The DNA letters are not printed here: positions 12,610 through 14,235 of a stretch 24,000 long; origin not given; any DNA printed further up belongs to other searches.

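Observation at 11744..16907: Seven-gene carrier-protein-dependent acyl-tailoring operon ending in a NeuD/PglD-type transferase (candidate uncharacterised N-acylation pathway)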

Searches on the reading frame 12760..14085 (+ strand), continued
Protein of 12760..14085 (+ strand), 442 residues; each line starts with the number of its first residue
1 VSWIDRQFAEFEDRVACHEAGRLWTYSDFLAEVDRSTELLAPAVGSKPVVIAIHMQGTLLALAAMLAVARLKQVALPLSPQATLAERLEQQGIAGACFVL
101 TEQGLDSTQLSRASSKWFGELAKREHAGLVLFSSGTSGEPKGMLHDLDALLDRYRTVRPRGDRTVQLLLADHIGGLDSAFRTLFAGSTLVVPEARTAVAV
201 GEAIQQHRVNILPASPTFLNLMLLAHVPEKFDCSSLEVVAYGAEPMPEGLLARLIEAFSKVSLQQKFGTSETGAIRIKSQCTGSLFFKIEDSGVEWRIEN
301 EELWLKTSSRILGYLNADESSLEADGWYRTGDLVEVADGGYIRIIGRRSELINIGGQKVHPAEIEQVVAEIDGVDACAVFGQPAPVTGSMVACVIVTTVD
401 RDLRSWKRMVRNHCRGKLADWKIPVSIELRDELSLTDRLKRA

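Call 40: search_protein_families(library=pfam, proteins=[L013:471-1649:+, L013:1633-2802:+, L013:2802-3485:+, L013:3567-4262:-, L013:4419-5165:-, L013:5212-6381:-, L013:6465-7115:+, L013:10862-12175:-, L013:12285-13763:-, L013:13809-14756:-], max_evalue=0.0001)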
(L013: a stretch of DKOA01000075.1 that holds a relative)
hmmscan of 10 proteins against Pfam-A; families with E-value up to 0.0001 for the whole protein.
L013:471-1649:+ (393 aa): 1 family
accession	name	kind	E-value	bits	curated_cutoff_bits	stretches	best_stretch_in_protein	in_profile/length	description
PF13469.12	Sulfotransfer_3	-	7.9e-16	59.4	27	1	74-302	1-182/216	Sulfotransferase family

L013:1633-2802:+ (390 aa): 6 families
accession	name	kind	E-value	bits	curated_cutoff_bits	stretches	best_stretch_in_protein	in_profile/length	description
PF00534.26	Glycos_transf_1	-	2.3e-25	89.5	26.4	1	209-320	10-129/172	Glycosyl transferases group 1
PF13692.12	Glyco_trans_1_4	-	5.9e-21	75.7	27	1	216-345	3-140/142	Glycosyl transferases group 1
PF13439.12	Glyco_transf_4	-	7.5e-14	52.5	28.5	1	41-193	2-161/170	Glycosyltransferase Family 4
PF20706.3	GT4-conflict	-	2.7e-11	43.5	26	1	165-321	143-319/385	Family 4 Glycosyltransferase in conflict systems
PF13579.12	Glyco_trans_4_4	-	2.8e-08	34.7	29.7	1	41-193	1-152/158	Glycosyl transferase 4-like domain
PF13524.12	Glyco_trans_1_2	-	9.3e-06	26.1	25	1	231-364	4-127/144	Glycosyl transferase-like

L013:2802-3485:+ (228 aa): 1 family
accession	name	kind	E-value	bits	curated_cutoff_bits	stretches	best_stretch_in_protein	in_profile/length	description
PF10096.14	DUF2334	-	1.4e-14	54.6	26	1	2-153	1-152/203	Uncharacterized protein conserved in bacteria (DUF2334)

L013:3567-4262:- (232 aa): 0 families

L013:4419-5165:- (249 aa): 5 families
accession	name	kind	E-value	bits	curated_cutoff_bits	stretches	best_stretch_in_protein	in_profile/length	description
PF13489.12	Methyltransf_23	-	6e-15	55.8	27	1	51-199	18-124/164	Methyltransferase domain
PF13847.12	Methyltransf_31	-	2.6e-14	53.6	27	1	58-116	6-66/145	Methyltransferase domain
PF08241.18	Methyltransf_11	-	1e-13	52.1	21.2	1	60-180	1-95/95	Methyltransferase domain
PF13649.12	Methyltransf_25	-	5e-13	50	27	1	60-97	2-41/97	Methyltransferase domain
PF08242.18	Methyltransf_12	-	5.9e-13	49.8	30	1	60-178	1-98/98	Methyltransferase domain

L013:5212-6381:- (390 aa): 0 families

L013:6465-7115:+ (217 aa): 1 family
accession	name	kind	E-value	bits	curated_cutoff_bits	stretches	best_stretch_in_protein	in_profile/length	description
PF02397.22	Bac_transf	-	5.9e-58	195.8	27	1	23-191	1-178/179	Bacterial sugar transferase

L013:10862-12175:- (438 aa): 1 family
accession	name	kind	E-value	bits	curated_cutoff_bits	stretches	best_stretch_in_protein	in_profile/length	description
PF00909.26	Ammonium_transp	-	1.7e-111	373.2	23.2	1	43-435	1-399/399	Ammonium Transporter Family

L013:12285-13763:- (493 aa): 6 families
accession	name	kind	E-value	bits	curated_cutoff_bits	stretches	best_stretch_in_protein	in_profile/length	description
PF13365.12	Trypsin_2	-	1.8e-31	110.2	27.6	1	116-259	1-144/144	Trypsin-like peptidase domain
PF13180.12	PDZ_2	-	1.1e-19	70.9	27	1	318-387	12-78/80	PDZ domain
PF00089.32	Trypsin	-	6.8e-19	69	20.6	1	115-283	26-217/220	Trypsin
PF17820.7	PDZ_6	-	9.7e-15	54.5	27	1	325-360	2-37/54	PDZ domain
PF00595.29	PDZ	-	1.2e-10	42.1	23.2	1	320-370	24-74/81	PDZ domain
PF10459.15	Peptidase_S46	-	5.5e-05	22.5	22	0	113-136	46-69/698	Peptidase S46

L013:13809-14756:- (316 aa): 3 families
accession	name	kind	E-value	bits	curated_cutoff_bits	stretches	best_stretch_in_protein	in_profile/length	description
PF13793.12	Pribosyltran_N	-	1.1e-54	183.7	25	1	6-122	1-117/117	N-terminal domain of ribose phosphate pyrophosphokinase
PF14572.12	Pribosyl_synth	-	5.2e-18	66.1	27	1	204-311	74-183/184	Phosphoribosyl synthetase-associated domain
PF00156.33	Pribosyltran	-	4.4e-15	55.8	26.3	1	156-248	22-122/158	Phosphoribosyl transferase domain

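Call 41: search_protein_families(library=pfam, proteins=[L015:1492-4032:-, L015:4463-5320:-, L015:5361-5861:-, L015:6268-7047:-, L015:7022-8227:-, L015:8336-8908:+, L015:11280-13241:-, L015:13265-14731:-, L015:15164-15979:+, L015:16096-16779:+], max_evalue=0.0001)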
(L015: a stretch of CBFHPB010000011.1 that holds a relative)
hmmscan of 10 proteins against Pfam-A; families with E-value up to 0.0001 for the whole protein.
L015:1492-4032:- (847 aa): 5 families
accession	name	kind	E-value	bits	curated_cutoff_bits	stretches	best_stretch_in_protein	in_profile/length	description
PF02355.23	SecD_SecF_C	-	7.3e-71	237.9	20.5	2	642-823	14-188/189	Protein export membrane protein SecD/SecF, C-terminal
PF22599.2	SecDF_P1_head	-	5.1e-24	84.8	27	1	241-337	10-108/114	SecDF, P1 head subdomain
PF21760.3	SecD_1st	-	2.6e-13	49.6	27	1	148-205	2-57/60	Protein translocase subunit SecDF, P1 domain, N-terminal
PF03176.21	MMPL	-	1.1e-09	38.1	20.5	1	370-505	153-293/333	MMPL family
PF00873.25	ACR_tran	-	4e-05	22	28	1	340-512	310-487/1021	AcrB/AcrD/AcrF family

L015:4463-5320:- (286 aa): 1 family
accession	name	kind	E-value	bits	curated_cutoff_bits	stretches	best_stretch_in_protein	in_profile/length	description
PF00849.27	PseudoU_synth_2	-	8.7e-05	23.2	26.8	0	86-204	34-151/152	RNA pseudouridylate synthase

L015:5361-5861:- (167 aa): 1 family
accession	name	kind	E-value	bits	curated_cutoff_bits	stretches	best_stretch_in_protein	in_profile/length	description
PF01649.23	Ribosomal_S20p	-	4.6e-23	82.1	29.5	1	84-165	1-82/83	Ribosomal protein S20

L015:6268-7047:- (260 aa): 5 families
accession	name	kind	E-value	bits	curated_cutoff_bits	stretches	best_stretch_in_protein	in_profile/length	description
PF13649.12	Methyltransf_25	-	2.4e-14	54.2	27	1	71-110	2-43/97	Methyltransferase domain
PF08242.18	Methyltransf_12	-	2.6e-14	54.2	30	1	71-189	1-98/98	Methyltransferase domain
PF08241.18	Methyltransf_11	-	7.5e-14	52.6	21.2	1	71-191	1-95/95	Methyltransferase domain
PF13489.12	Methyltransf_23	-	7.8e-14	52.2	27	1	62-198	18-123/164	Methyltransferase domain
PF13847.12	Methyltransf_31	-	8.3e-14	51.9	27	1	67-195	4-113/145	Methyltransferase domain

L015:7022-8227:- (402 aa): 0 families

L015:8336-8908:+ (191 aa): 1 family
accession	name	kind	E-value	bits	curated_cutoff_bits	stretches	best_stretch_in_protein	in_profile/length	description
PF02397.22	Bac_transf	-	2.3e-59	200.4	27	1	2-170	1-178/179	Bacterial sugar transferase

L015:11280-13241:- (654 aa): 3 families
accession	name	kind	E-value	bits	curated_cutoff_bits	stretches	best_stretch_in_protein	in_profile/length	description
PF02878.22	PGM_PMM_I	-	9.1e-28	97.1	22.5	1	108-225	25-135/138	Phosphoglucomutase/phosphomannomutase, alpha/beta/alpha domain I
PF02879.22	PGM_PMM_II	-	4.2e-26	91.9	29.3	1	250-354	2-100/103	Phosphoglucomutase/phosphomannomutase, alpha/beta/alpha domain II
PF02880.22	PGM_PMM_III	-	9.2e-13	48.8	20.7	1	364-433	2-63/115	Phosphoglucomutase/phosphomannomutase, alpha/beta/alpha domain III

L015:13265-14731:- (489 aa): 1 family
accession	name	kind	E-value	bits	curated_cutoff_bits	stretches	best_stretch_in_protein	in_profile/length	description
PF01704.24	UDPGP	-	1.5e-32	113.3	22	1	113-417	52-339/413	UTP--glucose-1-phosphate uridylyltransferase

L015:15164-15979:+ (272 aa): 18 families
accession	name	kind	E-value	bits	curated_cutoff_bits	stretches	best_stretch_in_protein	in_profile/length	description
PF13401.12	AAA_22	-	5.5e-31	108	27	1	41-172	3-130/130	AAA domain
PF13191.12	AAA_16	-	3.1e-10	41.2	32.6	1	32-154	12-162/167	AAA ATPase domain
PF01637.24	ATPase_2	-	5.5e-08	33.3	33.2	1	29-139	5-124/225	ATPase domain predominantly from Archaea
PF07728.20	AAA_5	-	6.9e-07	29.8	22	1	46-153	2-95/139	AAA domain (dynein-related subfamily)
PF24883.2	NPHP3_N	-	9e-07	29.7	24.8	0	41-78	20-57/164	Nephrocystin 3, N-terminal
PF13245.12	AAA_19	-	9.7e-07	29.5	25.1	1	43-163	11-123/134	AAA domain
PF00931.28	NB-ARC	-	3.3e-06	27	23.5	1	31-132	8-109/248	NB-ARC domain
PF13173.12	AAA_14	-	3.7e-06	27.4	27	1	45-194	4-124/129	AAA domain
PF05621.17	TniB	-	3.9e-06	26.9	22.4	1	44-181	36-176/189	Bacterial TniB protein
PF25201.1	nSTAND6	-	4.9e-06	27.1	27.7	1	42-137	17-114/148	Novel STAND NTPase 6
PF02367.23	TsaE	-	1.8e-05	25.1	26.6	1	41-73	19-51/128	Threonylcarbamoyl adenosine biosynthesis protein TsaE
PF13604.12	AAA_30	-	3.3e-05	24.1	27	1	36-164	11-123/191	AAA domain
PF03266.21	NTPase_1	-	4.7e-05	23.7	23.9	0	46-70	2-26/168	NTPase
PF20703.3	nSTAND1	-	4.9e-05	23.6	27.1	1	30-229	21-223/379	Novel STAND NTPase 1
PF09848.15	SLFN-g3_helicase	-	5.4e-05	23.1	24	1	45-137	3-92/354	Schlafen group 3, DNA/RNA helicase domain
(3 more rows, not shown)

L015:16096-16779:+ (228 aa): 0 families

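Call 45: find_encoding_contigs(protein=P0055, flank=10000, max_places=1)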
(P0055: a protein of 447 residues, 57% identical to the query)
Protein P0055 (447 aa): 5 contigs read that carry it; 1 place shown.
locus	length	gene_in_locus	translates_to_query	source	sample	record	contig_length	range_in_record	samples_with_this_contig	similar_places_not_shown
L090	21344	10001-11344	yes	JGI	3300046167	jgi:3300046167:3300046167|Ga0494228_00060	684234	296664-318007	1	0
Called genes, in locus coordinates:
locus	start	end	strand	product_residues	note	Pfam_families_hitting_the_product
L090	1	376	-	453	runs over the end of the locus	PF04715:, PF00425:Chorismate_bind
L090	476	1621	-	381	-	PF03739:LptF_LptG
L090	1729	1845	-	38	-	-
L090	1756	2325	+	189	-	PF00156:Pribosyltran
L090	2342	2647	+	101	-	PF12823:DUF3817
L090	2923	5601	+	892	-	PF00690:Cation_ATPase_N, PF00122:E1-E2_ATPase, PF00702:Hydrolase, PF13246:Cation_ATPase, PF00689:Cation_ATPase_C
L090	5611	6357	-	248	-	PF13489:Methyltransf_23, PF13847:Methyltransf_31, PF08241:Methyltransf_11, PF08242:Methyltransf_12, PF13649:Methyltransf_25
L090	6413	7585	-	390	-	-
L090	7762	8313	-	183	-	PF18856:baeRF_family12, PF10116:Host_attach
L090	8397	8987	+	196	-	PF02397:Bac_transf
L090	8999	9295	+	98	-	-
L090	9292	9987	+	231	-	PF00106:adh_short, PF01370:Epimerase, PF08659:KR (faint), PF13561:adh_short_C2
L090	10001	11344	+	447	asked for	PF00501:AMP-binding, PF13193:AMP-binding_C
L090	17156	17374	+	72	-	-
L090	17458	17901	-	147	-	-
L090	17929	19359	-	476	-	PF01053:Cys_Met_Meta_PP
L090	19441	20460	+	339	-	PF01476:LysM, PF23473:LysM3_LYK4_5 (faint), PF01476:LysM, PF01510:Amidase_2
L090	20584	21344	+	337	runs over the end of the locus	PF00274:Glycolytic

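Call 46: find_encoding_contigs(protein=P0112, flank=10000, max_places=1)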
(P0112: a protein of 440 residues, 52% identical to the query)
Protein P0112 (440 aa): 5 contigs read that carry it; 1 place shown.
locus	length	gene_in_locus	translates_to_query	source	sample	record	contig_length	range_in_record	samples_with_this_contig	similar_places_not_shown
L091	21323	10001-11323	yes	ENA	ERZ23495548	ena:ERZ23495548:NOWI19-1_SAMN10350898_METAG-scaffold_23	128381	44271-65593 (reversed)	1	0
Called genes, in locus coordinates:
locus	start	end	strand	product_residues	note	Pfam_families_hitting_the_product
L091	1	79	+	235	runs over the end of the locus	PF00590:TP_methylase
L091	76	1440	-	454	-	PF00501:AMP-binding, PF13193:AMP-binding_C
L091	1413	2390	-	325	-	PF21508:MenC_N, PF13378:MR_MLE_C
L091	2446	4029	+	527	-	PF00478:IMPDH, PF00571:CBS (faint)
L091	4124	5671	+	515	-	PF00709:Adenylsucc_synt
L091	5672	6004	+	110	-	PF12680:SnoaL_2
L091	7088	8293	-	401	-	-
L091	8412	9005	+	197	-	PF02397:Bac_transf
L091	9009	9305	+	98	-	-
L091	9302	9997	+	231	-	PF00106:adh_short, PF01370:Epimerase, PF08659:KR (faint), PF13561:adh_short_C2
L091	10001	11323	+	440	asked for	PF00501:AMP-binding, PF13193:AMP-binding_C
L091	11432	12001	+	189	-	PF13590:DUF4136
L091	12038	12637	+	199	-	PF00702:Hydrolase (weak), PF12710:HAD (weak)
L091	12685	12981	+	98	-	PF07876:Dabb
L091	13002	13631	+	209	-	PF04973:NMN_transporter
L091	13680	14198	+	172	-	PF13521:AAA_28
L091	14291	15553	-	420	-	PF00365:PFK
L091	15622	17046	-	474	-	PF00206:Lyase_1, PF10397:ADSL_C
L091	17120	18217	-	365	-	PF06144:DNA_pol3_delta (weak)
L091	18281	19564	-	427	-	PF00994:MoCF_biosynth, PF18146:CinA_KH (weak), PF02464:CinA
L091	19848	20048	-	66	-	-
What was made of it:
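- L013, L015, L090 and L091: Bac_transf-ACP1-SDR1-LIG (calls 40, 41, 45, 46). Module A occurs alone behind Bac_transf in L015, L090 and L091 (calls 41, 45, 46).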

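Call 49: search_dna_similar(query=window:12760-14085:+, collection=plasmids, mode=protein, max_evalue=1e-30, max_rows=15)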
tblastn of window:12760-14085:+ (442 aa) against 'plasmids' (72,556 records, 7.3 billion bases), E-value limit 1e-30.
Records with a match: 47; places in all: 48; records where one place covers at least 80% of the query: 7.
Best place of each record, by identity: <60% 47.
By first word of the organism name: Bacillus 36; Bradyrhizobium 5; Rhizobium 3; Burkholderia 2; Pseudoalteromonas 1.
By predicted mobility (MOB-suite, as given by PLSDB): non-mobilizable 38; conjugative 8; mobilizable 1.
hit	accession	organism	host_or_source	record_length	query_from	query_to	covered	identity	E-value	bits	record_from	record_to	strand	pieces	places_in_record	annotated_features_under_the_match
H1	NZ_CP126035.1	Bradyrhizobium elkanii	Glycine max,soybean,root nodule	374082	74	441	83%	39.1%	1e-73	258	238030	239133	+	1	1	fatty acid--CoA ligase family protein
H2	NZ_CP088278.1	Bradyrhizobium barranii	Glycine max cv. AC Glengarry,cell ...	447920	74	441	83%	39.1%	1e-73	258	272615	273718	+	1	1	fatty acid--CoA ligase family protein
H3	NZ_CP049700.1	Bradyrhizobium barranii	Glycine max cv. AC Glengarry,cell ...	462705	74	441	83%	39.1%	1e-73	258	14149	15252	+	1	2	fatty acid--CoA ligase family protein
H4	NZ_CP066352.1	Bradyrhizobium japonicum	Glycine max,DNA isolated from pure ...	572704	74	441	83%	39.1%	1e-73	258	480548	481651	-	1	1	fatty acid--CoA ligase family protein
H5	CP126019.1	Bradyrhizobium japonicum USDA 123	Glycine max,soybean,root nodule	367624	74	441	83%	39.1%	3e-73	257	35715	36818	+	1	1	fatty acid--CoA ligase family protein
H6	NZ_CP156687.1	Burkholderia stagnalis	Bacterial cells,soils collected in ...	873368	85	442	81%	38.8%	1e-70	249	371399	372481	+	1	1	fatty acid--CoA ligase family protein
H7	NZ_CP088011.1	Rhizobium sp. T136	Melilotus albus,Cell culture,root nodule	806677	127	441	71%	43.7%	3e-73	257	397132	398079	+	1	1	class I adenylate-forming enzyme family protein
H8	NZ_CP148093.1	Rhizobium sp. T1470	Medicago sativa,cell culture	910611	127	441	71%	43.7%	6e-73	256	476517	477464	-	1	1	class I adenylate-forming enzyme family protein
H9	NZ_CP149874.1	Rhizobium sp. T1473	-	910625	127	441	71%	43.7%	6e-73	256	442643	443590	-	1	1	class I adenylate-forming enzyme family protein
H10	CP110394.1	Burkholderia sp. JSH-S8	Tetrastigma hemsleyanum Diels et Gilg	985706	85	442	81%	38.0%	4e-70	248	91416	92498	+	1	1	long-chain fatty acid--CoA ligase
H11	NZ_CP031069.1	Bacillus sp. JAS24-2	cell culture,soil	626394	120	441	73%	41.6%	3e-78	271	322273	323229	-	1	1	fatty acid--CoA ligase family protein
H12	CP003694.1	Bacillus thuringiensis MC28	-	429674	126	441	71%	41.8%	7e-76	265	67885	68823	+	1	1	Amp-dependent synthetase and ligase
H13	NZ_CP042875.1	Bacillus cereus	Triticum aestivum L,tissue sample,root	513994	126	441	71%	41.5%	6e-77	268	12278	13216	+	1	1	fatty acid--CoA ligase family protein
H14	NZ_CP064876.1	Bacillus toyonensis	sediment,deep-sea sediment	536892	126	441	71%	41.5%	2e-75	263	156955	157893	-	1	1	fatty acid--CoA ligase family protein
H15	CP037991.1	Bacillus mycoides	soil core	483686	126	441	71%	41.5%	4e-75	262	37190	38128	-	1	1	long-chain fatty acid--CoA ligase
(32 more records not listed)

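Call 50: get_annotated_region(hit=H11, flank=9000)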
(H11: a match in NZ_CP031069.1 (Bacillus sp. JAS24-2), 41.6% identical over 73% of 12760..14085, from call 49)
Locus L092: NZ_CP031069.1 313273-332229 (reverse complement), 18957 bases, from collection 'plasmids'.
description: Bacillus sp. JAS24-2 plasmid pl626, complete sequence
organism: Bacillus sp. JAS24-2 (NCBI taxid 2217832)
taxonomy: Bacteria; Bacillota; Bacilli; Bacillales; Bacillaceae; Bacillus; Bacillus sp. JAS24-2
host: -; source: cell culture,soil; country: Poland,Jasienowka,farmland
typing (MOB-suite, as given by PLSDB): non-mobilizable; replicon rep_cluster_125,rep_cluster_459; mating-pair formation MPF_T
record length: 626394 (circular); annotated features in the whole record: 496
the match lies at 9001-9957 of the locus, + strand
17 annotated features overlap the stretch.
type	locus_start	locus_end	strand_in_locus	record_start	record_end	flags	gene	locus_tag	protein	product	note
CDS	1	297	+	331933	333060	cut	-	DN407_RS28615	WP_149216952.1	copper amine oxidase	-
CDS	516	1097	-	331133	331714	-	-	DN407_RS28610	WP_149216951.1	hypothetical protein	-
CDS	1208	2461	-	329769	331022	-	-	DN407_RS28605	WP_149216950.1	MFS transporter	GO:0055085 - transmembrane transport [Evidence IEA]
CDS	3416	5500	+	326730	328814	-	-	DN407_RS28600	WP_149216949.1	alpha-amylase family glycosyl hydrolase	GO:0005975 - carbohydrate metabolic process [Evidence IEA]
CDS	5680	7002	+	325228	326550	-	-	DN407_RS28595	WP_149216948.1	alpha/beta hydrolase-fold protein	-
CDS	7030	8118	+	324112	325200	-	-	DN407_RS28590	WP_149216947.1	hypothetical protein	-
CDS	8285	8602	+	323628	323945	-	-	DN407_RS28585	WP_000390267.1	hypothetical protein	-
CDS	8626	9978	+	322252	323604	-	-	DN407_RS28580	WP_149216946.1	fatty acid--CoA ligase family protein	-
CDS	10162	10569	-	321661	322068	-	-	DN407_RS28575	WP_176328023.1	DoxX family protein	-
CDS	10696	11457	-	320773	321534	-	-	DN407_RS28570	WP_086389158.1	hydralysin-2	-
CDS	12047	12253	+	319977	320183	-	-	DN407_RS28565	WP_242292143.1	hypothetical protein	-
CDS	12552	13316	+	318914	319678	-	-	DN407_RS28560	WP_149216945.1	hypothetical protein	-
CDS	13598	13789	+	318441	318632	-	-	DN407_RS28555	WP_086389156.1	hypothetical protein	-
CDS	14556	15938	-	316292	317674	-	-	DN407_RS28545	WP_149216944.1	alpha/beta fold hydrolase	-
CDS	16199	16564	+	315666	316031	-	-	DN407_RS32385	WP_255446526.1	hypothetical protein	-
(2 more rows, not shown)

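Call 51: get_annotated_region(hit=H7, flank=9000)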
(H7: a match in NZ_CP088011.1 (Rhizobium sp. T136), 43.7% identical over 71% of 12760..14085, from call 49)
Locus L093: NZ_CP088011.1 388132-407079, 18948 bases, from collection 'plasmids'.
description: Rhizobium sp. T136 plasmid pT136b, complete sequence
organism: Rhizobium sp. T136 (NCBI taxid 555319)
taxonomy: Bacteria; Pseudomonadota; Alphaproteobacteria; Hyphomicrobiales; Rhizobiaceae; Rhizobium; Rhizobium sp. T136
host: -; source: Melilotus albus,Cell culture,root nodule; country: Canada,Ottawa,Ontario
typing (MOB-suite, as given by PLSDB): conjugative; relaxase MOBQ; mating-pair formation MPF_T
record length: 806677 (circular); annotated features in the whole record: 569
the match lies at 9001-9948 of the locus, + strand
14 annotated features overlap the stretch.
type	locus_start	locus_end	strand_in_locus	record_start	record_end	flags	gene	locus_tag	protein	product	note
CDS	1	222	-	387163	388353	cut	-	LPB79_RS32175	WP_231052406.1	hypothetical protein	-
CDS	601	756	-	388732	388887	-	-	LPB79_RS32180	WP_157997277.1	hypothetical protein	-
CDS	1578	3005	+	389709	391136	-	-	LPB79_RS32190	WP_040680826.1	ISNCY family transposase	-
CDS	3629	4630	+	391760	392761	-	-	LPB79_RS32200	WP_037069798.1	IS30 family transposase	-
CDS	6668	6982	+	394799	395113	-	-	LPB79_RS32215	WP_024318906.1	hypothetical protein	-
CDS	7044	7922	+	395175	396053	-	-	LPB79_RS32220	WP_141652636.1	hypothetical protein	-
CDS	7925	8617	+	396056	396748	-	-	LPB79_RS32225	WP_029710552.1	SDR family oxidoreductase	-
CDS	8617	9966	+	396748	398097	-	-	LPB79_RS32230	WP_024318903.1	class I adenylate-forming enzyme family protein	-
CDS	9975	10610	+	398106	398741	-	-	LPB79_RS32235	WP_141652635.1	hypothetical protein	-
CDS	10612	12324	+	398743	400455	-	cmlS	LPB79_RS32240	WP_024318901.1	chloramphenicol-biosynthetic FADH2-dependent halogenase CmlS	-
CDS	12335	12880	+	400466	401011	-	-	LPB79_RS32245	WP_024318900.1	alpha/beta hydrolase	-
CDS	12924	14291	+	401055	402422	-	-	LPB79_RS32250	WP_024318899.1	GNAT family N-acetyltransferase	-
CDS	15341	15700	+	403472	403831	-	-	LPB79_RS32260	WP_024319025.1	helix-turn-helix domain-containing protein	-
CDS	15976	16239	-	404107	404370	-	-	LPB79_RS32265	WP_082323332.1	hypothetical protein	-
